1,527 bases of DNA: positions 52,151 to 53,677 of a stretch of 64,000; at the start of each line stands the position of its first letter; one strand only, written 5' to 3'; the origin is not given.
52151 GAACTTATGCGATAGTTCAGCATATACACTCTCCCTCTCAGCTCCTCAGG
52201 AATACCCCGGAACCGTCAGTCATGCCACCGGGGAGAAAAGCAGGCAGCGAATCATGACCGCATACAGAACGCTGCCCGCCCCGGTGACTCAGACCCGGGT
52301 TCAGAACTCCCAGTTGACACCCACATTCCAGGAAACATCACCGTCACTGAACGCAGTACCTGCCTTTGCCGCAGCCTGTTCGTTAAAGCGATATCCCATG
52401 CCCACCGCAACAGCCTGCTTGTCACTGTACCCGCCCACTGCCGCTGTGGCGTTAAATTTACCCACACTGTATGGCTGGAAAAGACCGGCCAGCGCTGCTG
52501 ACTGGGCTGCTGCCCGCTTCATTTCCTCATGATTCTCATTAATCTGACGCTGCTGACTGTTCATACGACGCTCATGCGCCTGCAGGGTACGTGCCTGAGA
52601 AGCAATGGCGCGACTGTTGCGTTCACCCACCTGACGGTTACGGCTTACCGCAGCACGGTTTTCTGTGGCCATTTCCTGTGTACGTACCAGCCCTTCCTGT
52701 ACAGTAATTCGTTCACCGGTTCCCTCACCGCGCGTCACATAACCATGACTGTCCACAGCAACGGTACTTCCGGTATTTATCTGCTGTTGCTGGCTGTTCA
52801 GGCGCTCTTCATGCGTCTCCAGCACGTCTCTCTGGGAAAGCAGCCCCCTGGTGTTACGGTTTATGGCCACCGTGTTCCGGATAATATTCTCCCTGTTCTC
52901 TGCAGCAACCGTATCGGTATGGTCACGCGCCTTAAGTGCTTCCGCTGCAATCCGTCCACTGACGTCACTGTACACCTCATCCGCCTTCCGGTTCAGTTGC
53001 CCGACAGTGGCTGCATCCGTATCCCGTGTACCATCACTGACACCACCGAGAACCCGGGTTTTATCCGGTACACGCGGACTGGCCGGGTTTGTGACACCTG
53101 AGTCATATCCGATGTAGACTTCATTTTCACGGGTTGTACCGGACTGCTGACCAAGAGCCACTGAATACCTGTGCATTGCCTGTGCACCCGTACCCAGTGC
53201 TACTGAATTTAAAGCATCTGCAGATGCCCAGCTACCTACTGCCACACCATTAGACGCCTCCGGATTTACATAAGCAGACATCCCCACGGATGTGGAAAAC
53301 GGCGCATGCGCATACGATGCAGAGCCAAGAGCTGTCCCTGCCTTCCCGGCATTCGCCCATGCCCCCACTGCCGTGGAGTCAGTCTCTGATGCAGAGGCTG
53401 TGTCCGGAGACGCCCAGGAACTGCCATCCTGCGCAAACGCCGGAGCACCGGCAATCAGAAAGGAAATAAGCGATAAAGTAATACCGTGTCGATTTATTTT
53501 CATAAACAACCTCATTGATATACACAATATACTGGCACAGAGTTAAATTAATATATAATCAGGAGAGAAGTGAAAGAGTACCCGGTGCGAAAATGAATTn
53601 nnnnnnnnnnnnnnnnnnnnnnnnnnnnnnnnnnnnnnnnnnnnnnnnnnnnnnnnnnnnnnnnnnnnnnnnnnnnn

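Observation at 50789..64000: Compact surface/secretion island: HlyD adaptor, giant repeat protein, RTX lipase, trimeric autotransporter, two LuxR-type regulators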

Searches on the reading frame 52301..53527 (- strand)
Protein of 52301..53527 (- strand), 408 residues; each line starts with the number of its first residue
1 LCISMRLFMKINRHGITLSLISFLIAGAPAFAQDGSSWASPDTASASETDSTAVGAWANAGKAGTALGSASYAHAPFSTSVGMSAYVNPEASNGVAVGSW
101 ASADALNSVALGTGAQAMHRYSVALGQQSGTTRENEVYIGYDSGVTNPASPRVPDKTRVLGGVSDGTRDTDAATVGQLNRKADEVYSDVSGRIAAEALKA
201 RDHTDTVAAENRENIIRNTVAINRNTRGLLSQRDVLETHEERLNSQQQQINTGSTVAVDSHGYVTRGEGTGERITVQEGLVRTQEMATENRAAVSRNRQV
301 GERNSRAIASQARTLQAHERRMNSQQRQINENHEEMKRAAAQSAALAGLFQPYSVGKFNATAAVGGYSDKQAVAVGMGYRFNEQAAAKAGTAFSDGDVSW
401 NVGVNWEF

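Call 20: search_protein_families(proteins=[window:52301-53527:-], library=ncbifam, max_evalue=0.01)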
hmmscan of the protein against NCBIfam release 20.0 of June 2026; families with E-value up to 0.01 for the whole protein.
window:52301-53527:- (408 aa): 4 families
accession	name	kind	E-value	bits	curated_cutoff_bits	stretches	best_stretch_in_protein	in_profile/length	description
NF033478.1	YadA_autotrans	exception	7.2e-33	114.2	750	2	92-407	172-458/459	trimeric autotransporter adhesin YadA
NF040983.1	BimA_second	exception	7.2e-08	31.7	600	1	90-194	204-296/381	trimeric autotransporter actin-nucleating factor BimA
NF033477.2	EmaA_autotrans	exception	1.1e-07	29.5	3000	2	41-205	301-467/2100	collagen-binding adhesin autotransporter EmaA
NF040984.1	BimA_first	exception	0.00011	21.3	800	1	39-186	291-424/517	trimeric autotransporter actin-nucleating factor BimA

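Call 32: profile_search(protein=window:52301-53527:-)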
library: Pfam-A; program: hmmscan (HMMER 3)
A. the first sequence (408 residues): domains with independent E <= 10: 7; with E <= 0.001: 3
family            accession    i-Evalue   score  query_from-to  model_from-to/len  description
YadA_anchor       PF03895.21    1.8e-16    60.4     350-408         1-60/60  YadA-like membrane anchor domain
YadA_head         PF05658.19      0.001    19.8      92-115         4-27/27  YadA head domain repeat (2 copies)
YadA_stalk        PF05662.19      0.001    19.9     162-190         4-32/43  Coiled stalk of trimeric autotransporter adhesin
YadA_head         PF05658.19        2.3     9.1      61-85          3-27/27  YadA head domain repeat (2 copies)
Flg_bb_rod        PF00460.25        6.7     7.3     236-252         1-17/31  Flagella basal body rod protein
YadA_head         PF05658.19        6.9     7.6      46-60          1-15/27  YadA head domain repeat (2 copies)
YadA_head         PF05658.19        7.1     7.6      43-56         12-25/27  YadA head domain repeat (2 copies)

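Call 77: search_solved_structures(query=window:52301-53503:-, max_evalue=0.01, show_alignments=0)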
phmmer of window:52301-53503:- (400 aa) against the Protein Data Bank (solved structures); distinct sequences matched with E-value up to 0.01: 8.
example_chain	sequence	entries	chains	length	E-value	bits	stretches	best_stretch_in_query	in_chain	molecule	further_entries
2xqh_A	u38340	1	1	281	8e-40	140.7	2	29-210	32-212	IMMUNOGLOBULIN-BINDING PROTEIN EIBD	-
2lme_A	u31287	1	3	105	1.1e-17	67.9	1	320-399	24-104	Adhesin yadA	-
2xzr_A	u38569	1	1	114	6.7e-12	48.8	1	272-331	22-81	IMMUNOGLOBULIN-BINDING PROTEIN EIBD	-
2yo0_A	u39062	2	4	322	2.1e-11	47.2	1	65-173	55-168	GENERAL CONTROL PROTEIN GCN4, PUTATIVE INNER MEMBRANE PROTEIN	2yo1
1p9h_A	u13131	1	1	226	1.3e-10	44.6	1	42-189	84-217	Invasin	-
9gh4_A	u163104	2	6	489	1.4e-05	28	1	312-387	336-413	Cell surface protein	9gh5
3s6l_A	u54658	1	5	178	0.00064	22.6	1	14-170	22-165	Hep_Hag family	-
6tik_C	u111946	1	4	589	0.0037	20.1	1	298-361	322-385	Capsid protein,Putative adhesin/invasin,Capsid protein,Factor H-binding protein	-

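Call 79: search_solved_structures(query=window:52301-53503:-, max_evalue=1e-10, show_alignments=3)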
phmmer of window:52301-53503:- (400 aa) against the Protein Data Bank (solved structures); distinct sequences matched with E-value up to 1e-10: 4.
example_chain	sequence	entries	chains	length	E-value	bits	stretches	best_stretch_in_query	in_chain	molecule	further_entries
2xqh_A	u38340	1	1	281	8e-40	140.7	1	29-210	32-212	IMMUNOGLOBULIN-BINDING PROTEIN EIBD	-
2lme_A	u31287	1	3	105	1.1e-17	67.9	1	320-399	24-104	Adhesin yadA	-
2xzr_A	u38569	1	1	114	6.7e-12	48.8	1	272-331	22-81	IMMUNOGLOBULIN-BINDING PROTEIN EIBD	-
2yo0_A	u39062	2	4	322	2.1e-11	47.2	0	65-173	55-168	GENERAL CONTROL PROTEIN GCN4, PUTATIVE INNER MEMBRANE PROTEIN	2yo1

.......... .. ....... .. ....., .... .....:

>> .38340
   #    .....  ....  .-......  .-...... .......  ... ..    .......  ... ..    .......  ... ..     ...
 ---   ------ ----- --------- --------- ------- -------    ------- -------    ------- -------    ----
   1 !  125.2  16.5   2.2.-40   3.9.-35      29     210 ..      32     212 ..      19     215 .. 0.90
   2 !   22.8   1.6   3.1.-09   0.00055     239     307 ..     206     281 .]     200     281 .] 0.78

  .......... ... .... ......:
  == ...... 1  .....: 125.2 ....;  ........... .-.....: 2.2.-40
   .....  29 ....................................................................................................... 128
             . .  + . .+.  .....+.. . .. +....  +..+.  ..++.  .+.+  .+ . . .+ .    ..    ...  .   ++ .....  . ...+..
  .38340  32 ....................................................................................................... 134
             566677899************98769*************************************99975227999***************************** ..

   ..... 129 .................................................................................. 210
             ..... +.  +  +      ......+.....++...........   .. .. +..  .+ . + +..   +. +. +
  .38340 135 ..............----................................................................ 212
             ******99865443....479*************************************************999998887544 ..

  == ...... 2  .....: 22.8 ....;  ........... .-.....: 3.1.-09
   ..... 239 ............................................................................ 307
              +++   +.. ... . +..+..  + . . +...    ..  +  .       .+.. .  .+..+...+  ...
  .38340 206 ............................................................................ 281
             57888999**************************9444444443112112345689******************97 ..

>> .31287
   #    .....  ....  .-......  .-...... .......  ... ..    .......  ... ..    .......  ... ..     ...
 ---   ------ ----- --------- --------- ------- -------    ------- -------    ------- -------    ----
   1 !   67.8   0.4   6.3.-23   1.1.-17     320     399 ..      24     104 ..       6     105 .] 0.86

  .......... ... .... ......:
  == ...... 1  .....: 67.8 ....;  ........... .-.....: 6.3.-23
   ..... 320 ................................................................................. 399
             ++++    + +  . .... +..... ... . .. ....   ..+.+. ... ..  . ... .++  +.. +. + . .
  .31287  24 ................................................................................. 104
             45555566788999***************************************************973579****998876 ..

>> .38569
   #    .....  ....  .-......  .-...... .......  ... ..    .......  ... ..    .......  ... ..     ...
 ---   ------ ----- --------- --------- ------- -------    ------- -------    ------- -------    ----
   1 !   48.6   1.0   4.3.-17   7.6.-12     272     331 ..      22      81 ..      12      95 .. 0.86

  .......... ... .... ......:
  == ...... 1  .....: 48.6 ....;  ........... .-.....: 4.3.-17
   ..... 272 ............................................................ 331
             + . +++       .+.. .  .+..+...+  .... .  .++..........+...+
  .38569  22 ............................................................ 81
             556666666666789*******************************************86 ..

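Call 112: search_protein_families(proteins=[L018:6262-8409:+, L018:5076-6257:+, L018:8469-9716:+, L018:2558-3331:+, L018:2-2533:+], library=ncbifam, max_evalue=1e-10)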
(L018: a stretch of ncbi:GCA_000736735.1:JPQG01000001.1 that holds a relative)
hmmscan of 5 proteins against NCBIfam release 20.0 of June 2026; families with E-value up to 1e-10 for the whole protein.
L018:6262-8409:+ (715 aa): 167 families (the best 25 are shown)
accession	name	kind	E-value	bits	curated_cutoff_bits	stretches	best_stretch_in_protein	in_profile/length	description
TIGR03375.1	type_I_sec_LssB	subfamily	5e-268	891.1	693.1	1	4-704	3-695/696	type I secretion system permease/ATPase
TIGR01846.1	type_I_sec_HlyB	subfamily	1.5e-113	380.4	725.55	1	41-700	37-681/694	type I secretion system permease/ATPase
TIGR01842.1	type_I_sec_PrtD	subfamily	1.2e-101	340.9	510.15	1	154-701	8-544/544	type I secretion system permease/ATPase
TIGR03796.1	NHLM_micro_ABC1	equivalog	7.2e-82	275.7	853.3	1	48-700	57-701/710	NHLP family bacteriocin export ABC transporter peptidase/permease/ATPase subunit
TIGR01193.1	bacteriocin_ABC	subfamily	4.5e-74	250.2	523.85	1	154-700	158-698/708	peptide cleavage/export ABC transporter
TIGR02203.1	MsbA_lipidA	equivalog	1.6e-68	231.6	602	1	143-700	2-558/572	lipid A export permease/ATP-binding protein MsbA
TIGR03797.1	NHLM_micro_ABC2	equivalog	5.5e-68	230.1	709.4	1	156-699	140-673/686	NHLP bacteriocin export ABC transporter permease/ATPase subunit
TIGR02204.1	MsbA_rel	hypoth_equivalog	4.2e-67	227.1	780.4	1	142-699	8-563/576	ABC transporter, permease/ATP-binding protein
TIGR02857.1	CydD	equivalog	6.5e-65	220.1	435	1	155-683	6-529/529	thiol reductant ABC exporter subunit CydD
NF008364.0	PRK11160.1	equivalog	4e-63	213.9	630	1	299-700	170-564/575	heme ABC transporter ATP-binding protein/permease CydC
NF052233.1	CphA_assoc_ABC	equivalog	3.3e-58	197.7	880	1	139-700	167-732/766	cyanophycin metabolism-associated ABC transporter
TIGR02868.1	CydC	equivalog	5.3e-58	196.9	329.05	1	279-671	145-530/530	thiol reductant ABC exporter subunit CydC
TIGR00958.1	3a01208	subfamily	8e-58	196.3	874.6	1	291-698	302-701/711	antigen peptide transporter 2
NF045513.1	HepA_fam_ABC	equivalog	5.8e-57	193.4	725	1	189-700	92-598/610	heterocyst formation ABC transporter subunit HepA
NF010178.0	PRK13657.1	equivalog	1.4e-52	179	733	1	376-700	242-559/588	glucan ABC transporter ATP-binding protein/ permease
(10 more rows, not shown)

L018:5076-6257:+ (393 aa): 1 family
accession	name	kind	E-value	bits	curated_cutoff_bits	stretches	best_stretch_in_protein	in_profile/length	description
TIGR01844.1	type_I_sec_TolC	subfamily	1.2e-29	103.6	225.15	1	3-377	16-405/414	TolC family outer membrane protein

L018:8469-9716:+ (415 aa): 9 families
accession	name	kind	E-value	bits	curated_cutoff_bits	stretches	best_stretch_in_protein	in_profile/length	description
TIGR01843.1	type_I_hlyD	subfamily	8.4e-96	321.5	208.65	2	200-415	215-422/422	HlyD family type I secretion periplasmic adaptor subunit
TIGR00998.1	8a0101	subfamily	6.8e-21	74.6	390.8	1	37-334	4-279/334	EmrA/EmrK family multidrug efflux transporter periplasmic adaptor subunit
TIGR03794.1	NHLM_micro_HlyD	equivalog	9.7e-19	67.6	156.2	1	40-337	21-337/421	NHLP bacteriocin system secretion protein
TIGR01730.1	RND_mfp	subfamily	3.9e-18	65.5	94.9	0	77-132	26-81/322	efflux RND transporter periplasmic adaptor subunit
NF002939.0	PRK03598.1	equivalog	7.2e-17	61.5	393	1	35-338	4-282/332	secretion protein HlyD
NF007785.0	PRK10476.1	equivalog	6.5e-13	48.2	376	0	176-337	127-289/347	multidrug transporter subunit MdtN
TIGR01000.1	bacteriocin_acc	subfamily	1.5e-12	47.2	258.85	0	170-318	237-382/457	bacteriocin secretion accessory protein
NF007850.1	PRK10559.1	equivalog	4.4e-12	45.7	400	0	85-186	48-149/303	p-hydroxybenzoic acid efflux pump subunit AaeA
NF011715.0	PRK15136.1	equivalog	7.3e-11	41.3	563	0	31-321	17-279/390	multidrug efflux MFS transporter periplasmic adaptor subunit EmrA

L018:2558-3331:+ (257 aa): 10 families
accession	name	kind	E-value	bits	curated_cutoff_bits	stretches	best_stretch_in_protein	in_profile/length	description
NF047726.1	AutTranAdhPGAsTpgA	equivalog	1.1e-34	119.9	350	1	4-252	5-267/268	trimeric autotransporter adhesin/peptidogylcan-associated protein TpgA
NF053611.1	YiaD_Gzip_OmpA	equivalog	3.1e-22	79.3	175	1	140-252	99-205/206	YiaD family glycine zipper/OmpA-like lipoprotein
NF008071.1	PRK10808.1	equivalog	7.8e-22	78.1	277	1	130-252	218-345/358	porin OmpA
NF053612.1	anchor_PA1041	equivalog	1.4e-21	77.5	250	1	143-252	131-234/236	PA1041 family peptidoglycan-binding anchor lipoprotein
NF053585.1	OMP_LP_YfiB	equivalog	2.8e-19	69.6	128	1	137-251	50-158/163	outer membrane lipoprotein YfiB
NF045787.1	OmpABordt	equivalog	2.7e-18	66.4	200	1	133-251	75-187/194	outer membrane protein OmpA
NF053613.1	OMP_toxin_LptF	equivalog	1e-16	61.4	400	1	143-252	141-244/256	lipotoxin F family OmpA-related lipoprotein LptF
NF007804.1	PRK10510.1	equivalog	2.3e-14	53.3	307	1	141-252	110-215/219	OmpA family lipoprotein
TIGR02802.1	Pal_lipo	equivalog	4.7e-14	52.3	125.35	1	145-251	2-102/104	peptidoglycan-associated lipoprotein Pal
NF052230.1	T9SS_PorE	exception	1e-12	47.1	600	1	144-228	516-600/648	PorE family type IX secretion system protein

L018:2-2533:+ (843 aa): 3 families
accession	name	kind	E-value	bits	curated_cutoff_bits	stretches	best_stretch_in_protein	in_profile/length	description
NF033477.2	EmaA_autotrans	exception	1.4e-94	317.7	3000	4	163-351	1346-1536/2100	collagen-binding adhesin autotransporter EmaA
NF033481.2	auto_Ata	exception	4e-21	74.1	2500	1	302-468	1056-1230/1862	trimeric autotransporter adhesin Ata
NF033870.1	VOMP_auto_Cterm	subfamily_domain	2.3e-12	47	500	0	752-839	256-342/347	Vomp family autotransporter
